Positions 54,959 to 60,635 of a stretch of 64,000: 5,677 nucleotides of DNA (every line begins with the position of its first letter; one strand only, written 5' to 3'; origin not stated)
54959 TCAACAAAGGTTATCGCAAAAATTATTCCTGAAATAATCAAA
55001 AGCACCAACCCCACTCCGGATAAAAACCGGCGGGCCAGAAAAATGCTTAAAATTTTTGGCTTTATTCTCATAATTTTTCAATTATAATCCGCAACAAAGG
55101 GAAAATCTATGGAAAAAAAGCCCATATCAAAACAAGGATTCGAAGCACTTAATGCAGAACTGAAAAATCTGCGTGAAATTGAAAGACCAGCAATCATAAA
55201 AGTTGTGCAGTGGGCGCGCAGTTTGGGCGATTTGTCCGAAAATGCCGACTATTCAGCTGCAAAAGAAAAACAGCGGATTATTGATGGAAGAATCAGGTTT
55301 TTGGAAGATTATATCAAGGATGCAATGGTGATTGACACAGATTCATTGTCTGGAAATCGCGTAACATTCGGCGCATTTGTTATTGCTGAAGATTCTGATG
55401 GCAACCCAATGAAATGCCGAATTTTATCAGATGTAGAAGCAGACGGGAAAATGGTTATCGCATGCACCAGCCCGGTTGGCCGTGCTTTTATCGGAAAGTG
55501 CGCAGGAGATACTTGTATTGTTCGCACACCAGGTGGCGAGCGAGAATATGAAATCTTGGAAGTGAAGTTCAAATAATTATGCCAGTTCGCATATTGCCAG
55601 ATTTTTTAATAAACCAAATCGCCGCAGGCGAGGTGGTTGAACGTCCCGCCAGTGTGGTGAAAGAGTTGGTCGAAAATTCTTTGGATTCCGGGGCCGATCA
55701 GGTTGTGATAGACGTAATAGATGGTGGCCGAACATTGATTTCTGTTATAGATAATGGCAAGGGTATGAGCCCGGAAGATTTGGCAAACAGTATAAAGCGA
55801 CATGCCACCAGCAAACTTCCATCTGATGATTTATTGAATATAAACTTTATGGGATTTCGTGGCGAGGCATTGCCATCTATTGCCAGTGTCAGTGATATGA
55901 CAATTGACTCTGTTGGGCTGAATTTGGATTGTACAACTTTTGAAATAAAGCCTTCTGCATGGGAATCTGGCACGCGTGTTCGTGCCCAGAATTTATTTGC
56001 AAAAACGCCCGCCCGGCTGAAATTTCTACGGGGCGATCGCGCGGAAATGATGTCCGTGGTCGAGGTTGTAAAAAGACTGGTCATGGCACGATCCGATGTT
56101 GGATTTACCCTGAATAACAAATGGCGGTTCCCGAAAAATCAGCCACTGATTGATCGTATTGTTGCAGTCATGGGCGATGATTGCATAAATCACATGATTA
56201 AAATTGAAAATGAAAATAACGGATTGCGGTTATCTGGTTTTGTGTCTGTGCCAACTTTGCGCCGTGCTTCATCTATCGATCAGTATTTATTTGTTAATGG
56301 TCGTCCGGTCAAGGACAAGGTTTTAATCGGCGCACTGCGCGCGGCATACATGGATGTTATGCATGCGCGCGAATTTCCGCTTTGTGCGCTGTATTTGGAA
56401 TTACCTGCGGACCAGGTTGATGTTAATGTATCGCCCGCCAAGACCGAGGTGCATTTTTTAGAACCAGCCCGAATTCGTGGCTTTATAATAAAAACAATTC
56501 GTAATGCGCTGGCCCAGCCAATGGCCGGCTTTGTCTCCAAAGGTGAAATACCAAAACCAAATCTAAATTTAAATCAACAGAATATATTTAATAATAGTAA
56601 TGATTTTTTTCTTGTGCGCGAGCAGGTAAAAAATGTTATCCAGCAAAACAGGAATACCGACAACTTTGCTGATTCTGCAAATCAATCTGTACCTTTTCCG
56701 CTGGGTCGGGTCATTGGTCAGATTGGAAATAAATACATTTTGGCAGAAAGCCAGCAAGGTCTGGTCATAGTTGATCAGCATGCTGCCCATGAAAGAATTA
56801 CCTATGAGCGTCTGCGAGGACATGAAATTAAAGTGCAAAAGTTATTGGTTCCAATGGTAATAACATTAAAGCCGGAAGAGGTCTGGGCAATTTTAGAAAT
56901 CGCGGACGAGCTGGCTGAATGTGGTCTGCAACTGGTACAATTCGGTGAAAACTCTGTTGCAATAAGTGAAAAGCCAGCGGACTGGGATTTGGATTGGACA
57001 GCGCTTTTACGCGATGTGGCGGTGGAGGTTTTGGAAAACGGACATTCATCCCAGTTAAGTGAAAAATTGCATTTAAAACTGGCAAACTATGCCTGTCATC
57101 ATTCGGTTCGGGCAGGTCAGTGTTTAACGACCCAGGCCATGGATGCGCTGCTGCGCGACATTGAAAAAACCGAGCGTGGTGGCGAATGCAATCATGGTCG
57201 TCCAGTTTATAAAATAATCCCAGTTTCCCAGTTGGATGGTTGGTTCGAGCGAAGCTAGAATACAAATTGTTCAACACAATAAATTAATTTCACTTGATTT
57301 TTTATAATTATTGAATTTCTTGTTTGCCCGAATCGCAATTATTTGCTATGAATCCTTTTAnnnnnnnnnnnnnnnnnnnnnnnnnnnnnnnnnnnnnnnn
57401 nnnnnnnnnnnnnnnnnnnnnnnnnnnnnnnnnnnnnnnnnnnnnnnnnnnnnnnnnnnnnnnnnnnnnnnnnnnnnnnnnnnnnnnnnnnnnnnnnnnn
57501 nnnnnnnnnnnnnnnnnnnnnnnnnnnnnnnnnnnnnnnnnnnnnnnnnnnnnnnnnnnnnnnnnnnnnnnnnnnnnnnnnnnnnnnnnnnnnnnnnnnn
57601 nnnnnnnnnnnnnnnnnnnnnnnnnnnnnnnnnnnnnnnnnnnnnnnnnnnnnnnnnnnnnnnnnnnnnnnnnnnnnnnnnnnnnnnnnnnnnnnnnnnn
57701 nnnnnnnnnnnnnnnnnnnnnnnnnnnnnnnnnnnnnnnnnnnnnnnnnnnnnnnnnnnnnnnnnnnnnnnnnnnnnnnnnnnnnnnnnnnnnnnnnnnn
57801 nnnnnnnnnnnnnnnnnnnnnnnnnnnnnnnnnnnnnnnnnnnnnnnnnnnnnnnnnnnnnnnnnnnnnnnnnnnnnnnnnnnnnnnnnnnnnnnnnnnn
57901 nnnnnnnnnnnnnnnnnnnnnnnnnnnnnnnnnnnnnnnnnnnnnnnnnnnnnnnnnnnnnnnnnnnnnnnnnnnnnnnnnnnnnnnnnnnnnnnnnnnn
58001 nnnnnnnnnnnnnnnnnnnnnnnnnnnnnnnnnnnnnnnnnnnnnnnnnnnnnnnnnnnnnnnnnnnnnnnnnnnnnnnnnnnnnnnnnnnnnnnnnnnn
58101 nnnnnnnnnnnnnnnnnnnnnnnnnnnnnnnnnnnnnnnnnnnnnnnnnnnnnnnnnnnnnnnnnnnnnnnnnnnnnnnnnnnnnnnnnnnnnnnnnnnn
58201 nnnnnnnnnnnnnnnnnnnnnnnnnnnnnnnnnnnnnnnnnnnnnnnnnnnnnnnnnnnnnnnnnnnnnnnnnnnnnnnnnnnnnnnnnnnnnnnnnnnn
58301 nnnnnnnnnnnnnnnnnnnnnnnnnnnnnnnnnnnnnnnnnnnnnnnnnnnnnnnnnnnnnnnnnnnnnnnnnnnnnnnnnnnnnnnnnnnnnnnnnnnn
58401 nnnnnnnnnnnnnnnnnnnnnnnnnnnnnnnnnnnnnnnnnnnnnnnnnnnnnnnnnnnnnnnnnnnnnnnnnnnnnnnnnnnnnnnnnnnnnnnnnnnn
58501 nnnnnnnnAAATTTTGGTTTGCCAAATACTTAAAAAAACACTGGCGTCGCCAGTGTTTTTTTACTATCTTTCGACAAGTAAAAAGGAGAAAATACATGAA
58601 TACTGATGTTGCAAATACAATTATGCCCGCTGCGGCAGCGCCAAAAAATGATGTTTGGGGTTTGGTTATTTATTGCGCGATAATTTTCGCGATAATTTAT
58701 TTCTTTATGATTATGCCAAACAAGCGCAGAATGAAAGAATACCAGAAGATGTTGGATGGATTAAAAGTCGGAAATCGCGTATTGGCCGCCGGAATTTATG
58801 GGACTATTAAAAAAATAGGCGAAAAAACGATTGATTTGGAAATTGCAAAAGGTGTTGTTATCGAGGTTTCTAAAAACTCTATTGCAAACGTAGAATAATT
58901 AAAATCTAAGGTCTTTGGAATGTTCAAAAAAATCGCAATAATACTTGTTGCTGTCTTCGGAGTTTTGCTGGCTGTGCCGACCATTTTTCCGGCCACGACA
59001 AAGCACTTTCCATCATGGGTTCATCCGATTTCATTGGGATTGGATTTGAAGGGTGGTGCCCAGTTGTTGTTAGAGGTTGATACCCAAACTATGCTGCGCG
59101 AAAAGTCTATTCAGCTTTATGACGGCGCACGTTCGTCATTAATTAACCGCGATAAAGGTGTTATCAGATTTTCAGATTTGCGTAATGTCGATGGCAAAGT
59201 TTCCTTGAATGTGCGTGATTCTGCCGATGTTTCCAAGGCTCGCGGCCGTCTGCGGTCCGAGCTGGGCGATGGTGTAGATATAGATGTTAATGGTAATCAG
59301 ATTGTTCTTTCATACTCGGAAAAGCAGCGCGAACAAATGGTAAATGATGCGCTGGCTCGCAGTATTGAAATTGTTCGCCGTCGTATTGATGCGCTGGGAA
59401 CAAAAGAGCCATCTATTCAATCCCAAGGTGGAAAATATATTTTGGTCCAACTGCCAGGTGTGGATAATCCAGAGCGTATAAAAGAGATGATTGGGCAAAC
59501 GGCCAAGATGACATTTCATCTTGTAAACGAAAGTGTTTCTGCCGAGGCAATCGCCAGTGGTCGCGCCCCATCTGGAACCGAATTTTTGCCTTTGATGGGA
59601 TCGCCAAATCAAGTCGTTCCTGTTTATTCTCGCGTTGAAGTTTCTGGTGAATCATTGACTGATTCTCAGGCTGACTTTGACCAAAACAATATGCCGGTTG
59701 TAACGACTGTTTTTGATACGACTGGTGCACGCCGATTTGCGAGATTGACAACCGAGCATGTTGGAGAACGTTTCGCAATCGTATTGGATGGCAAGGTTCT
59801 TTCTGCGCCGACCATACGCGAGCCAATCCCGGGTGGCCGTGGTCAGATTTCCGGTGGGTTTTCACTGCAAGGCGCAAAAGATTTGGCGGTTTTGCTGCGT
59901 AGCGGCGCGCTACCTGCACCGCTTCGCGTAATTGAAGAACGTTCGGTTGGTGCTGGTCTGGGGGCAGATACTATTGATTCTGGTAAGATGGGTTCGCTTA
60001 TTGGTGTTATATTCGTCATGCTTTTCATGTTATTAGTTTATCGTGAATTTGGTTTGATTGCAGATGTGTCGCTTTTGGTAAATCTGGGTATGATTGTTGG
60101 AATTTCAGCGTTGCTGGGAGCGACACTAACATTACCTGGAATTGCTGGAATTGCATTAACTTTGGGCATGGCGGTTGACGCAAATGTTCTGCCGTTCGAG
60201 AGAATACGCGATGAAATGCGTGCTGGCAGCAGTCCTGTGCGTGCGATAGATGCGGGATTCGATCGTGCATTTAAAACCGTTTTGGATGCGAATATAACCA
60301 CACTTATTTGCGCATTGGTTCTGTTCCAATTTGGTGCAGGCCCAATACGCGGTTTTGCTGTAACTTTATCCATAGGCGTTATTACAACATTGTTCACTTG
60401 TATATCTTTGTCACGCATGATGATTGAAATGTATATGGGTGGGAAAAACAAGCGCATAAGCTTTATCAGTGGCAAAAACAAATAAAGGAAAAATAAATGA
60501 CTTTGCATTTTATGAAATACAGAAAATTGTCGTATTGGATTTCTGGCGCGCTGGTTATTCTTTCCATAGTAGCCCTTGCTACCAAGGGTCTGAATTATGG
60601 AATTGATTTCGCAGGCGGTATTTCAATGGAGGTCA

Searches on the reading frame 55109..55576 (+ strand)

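Call 31: search_protein_families(library=pfam, proteins=[window:55109-55576:+], max_evalue=0.001)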
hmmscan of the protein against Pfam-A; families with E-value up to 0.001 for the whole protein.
window:55109-55576:+ (155 aa): 2 families
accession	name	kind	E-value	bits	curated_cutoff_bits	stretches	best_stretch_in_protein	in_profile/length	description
PF03449.20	GreA_GreB_N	-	9.4e-27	93.5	24.5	1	5-74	2-71/71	Transcription elongation factor, N-terminal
PF01272.25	GreA_GreB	-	3.2e-16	59.5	26.9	1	83-153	4-76/77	Transcription elongation factor, GreA/GreB, C-term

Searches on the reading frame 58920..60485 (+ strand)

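Call 31: search_protein_families(library=pfam, proteins=[window:58920-60485:+], max_evalue=0.001)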
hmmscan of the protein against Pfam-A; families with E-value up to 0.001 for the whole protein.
window:58920-60485:+ (521 aa): 5 families
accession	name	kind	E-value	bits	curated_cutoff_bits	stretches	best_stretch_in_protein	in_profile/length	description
PF22599.2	SecDF_P1_head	-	1.2e-37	128.8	27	1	228-333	8-114/114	SecDF, P1 head subdomain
PF21760.3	SecD_1st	-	1.6e-25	88.7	27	1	146-204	2-60/60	Protein translocase subunit SecDF, P1 domain, N-terminal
PF02355.23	SecD_SecF_C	-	1.8e-14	54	20.5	1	337-501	15-182/189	Protein export membrane protein SecD/SecF, C-terminal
PF03176.21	MMPL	-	6.3e-06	25.8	20.5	1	358-497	148-294/333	MMPL family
PF07549.19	Sec_GG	-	3.7e-05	23.6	20.3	1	34-56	5-27/28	SecD/SecF GG Motif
